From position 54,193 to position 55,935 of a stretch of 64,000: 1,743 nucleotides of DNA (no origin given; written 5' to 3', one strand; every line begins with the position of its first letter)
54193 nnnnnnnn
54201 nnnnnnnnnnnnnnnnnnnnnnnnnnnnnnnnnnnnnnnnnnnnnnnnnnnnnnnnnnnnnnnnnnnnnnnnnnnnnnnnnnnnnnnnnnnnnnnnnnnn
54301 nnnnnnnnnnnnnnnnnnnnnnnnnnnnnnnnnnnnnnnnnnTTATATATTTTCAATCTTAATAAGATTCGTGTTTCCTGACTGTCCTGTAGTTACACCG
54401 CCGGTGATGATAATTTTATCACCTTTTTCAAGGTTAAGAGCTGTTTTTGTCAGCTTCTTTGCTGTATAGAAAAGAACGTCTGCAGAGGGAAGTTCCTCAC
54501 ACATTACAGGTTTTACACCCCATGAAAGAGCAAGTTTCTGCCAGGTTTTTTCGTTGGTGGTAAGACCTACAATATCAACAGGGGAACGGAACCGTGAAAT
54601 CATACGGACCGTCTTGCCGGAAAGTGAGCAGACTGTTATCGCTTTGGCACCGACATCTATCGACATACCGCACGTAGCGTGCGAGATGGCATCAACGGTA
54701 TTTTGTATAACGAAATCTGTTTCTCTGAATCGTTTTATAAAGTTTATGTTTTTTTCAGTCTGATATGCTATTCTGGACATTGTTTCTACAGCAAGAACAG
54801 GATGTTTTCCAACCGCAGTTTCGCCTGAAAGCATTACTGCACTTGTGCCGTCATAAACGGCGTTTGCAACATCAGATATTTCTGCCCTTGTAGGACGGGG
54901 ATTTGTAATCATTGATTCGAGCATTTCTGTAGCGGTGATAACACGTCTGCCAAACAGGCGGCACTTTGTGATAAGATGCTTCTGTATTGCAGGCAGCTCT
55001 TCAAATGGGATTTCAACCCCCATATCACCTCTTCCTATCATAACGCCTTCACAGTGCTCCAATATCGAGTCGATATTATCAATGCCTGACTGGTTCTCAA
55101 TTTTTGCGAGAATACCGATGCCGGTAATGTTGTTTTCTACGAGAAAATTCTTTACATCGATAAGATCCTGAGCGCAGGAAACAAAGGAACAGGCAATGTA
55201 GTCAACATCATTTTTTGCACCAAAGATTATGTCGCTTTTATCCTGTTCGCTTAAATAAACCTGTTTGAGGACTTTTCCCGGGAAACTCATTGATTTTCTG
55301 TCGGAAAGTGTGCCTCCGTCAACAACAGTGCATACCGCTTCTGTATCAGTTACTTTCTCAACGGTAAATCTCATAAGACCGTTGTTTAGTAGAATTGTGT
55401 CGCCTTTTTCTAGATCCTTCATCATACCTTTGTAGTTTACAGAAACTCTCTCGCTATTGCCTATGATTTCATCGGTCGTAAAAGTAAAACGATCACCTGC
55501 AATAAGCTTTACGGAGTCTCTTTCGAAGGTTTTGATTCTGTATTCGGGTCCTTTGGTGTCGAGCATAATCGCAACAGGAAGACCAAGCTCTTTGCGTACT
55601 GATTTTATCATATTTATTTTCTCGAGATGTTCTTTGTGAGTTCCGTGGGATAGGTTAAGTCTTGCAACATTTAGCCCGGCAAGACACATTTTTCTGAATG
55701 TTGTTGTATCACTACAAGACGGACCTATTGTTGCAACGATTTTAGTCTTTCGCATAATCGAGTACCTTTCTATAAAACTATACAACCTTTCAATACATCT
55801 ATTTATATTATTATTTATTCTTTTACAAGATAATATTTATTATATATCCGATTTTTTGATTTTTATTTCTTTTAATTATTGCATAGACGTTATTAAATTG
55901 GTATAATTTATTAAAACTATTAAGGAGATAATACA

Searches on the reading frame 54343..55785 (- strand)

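Call 5: search_protein_families(library=pfam, proteins=[window:54343-55785:-])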
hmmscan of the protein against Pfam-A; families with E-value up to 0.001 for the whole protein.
window:54343-55785:- (480 aa): 2 families
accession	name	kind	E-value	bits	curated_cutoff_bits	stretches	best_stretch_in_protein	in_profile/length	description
PF00224.27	PK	-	3.4e-114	381.8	30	1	11-333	1-328/328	Pyruvate kinase, barrel domain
PF02887.21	PK_C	-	1.5e-32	112.5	28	1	365-477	1-113/114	Pyruvate kinase, alpha/beta domain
